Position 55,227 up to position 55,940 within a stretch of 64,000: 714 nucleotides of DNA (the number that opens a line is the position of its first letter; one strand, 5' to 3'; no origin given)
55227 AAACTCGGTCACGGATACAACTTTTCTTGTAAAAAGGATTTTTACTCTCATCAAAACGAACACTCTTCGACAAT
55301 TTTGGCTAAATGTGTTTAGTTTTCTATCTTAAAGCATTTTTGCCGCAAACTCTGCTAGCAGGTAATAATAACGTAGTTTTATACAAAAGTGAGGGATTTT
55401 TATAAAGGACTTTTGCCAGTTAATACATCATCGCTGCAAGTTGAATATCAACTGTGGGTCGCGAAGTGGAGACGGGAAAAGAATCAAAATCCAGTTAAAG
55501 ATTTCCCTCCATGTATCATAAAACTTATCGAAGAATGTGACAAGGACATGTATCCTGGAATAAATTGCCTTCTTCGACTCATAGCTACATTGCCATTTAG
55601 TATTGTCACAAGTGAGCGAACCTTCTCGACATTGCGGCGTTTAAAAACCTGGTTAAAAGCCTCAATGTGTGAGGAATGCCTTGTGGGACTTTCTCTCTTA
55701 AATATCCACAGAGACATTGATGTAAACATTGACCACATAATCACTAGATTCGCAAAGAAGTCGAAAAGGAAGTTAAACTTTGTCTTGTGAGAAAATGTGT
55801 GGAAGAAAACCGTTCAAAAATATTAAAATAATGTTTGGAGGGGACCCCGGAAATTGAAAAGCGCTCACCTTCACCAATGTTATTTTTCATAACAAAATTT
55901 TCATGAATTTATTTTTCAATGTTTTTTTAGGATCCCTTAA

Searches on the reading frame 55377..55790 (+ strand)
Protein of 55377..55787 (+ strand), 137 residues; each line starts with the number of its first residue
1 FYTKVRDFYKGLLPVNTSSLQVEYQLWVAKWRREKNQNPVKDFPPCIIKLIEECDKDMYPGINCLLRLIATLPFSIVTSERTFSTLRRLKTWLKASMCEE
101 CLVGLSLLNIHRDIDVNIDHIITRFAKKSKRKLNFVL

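Call 15: search_protein_families(library=pfam, proteins=[window:55389-55790:+], max_evalue=1)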
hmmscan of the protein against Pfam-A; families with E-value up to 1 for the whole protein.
window:55389-55790:+ (133 aa): 2 families
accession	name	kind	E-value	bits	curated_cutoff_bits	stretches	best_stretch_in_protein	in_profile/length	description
PF05699.19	Dimer_Tnp_hAT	-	6.5e-07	29.5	21.4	1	48-109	25-83/84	hAT family C-terminal dimerisation region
PF24222.1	MrpH_N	-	0.25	12.2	27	1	12-125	11-113/137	Fimbrial adhesin MrpH N-terminal domain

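Call 46: find_homologous_proteins(query=window:55377-55787:+, max_evalue=0.00001)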
Query window:55377-55787:+ (137 aa): 3 proteins with E <= 0.00001 among 13 candidates.
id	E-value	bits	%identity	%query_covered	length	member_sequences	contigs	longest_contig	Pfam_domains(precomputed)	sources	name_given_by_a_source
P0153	6.3e-37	144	55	98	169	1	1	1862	PF05699.20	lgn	-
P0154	1.4e-25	108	43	96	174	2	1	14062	PF05699.20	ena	-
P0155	4.4e-23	100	52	67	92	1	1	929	PF05699.20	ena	-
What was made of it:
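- Tried and rejected: Homologues of the hAT ORF carry no names (call 46).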

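Call 57: find_encoding_contigs(protein=window:55389-55787:+, flank=3000, max_places=3)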
Protein seq(133 aa) (133 aa): no gene with exactly this product is on record in the collection.
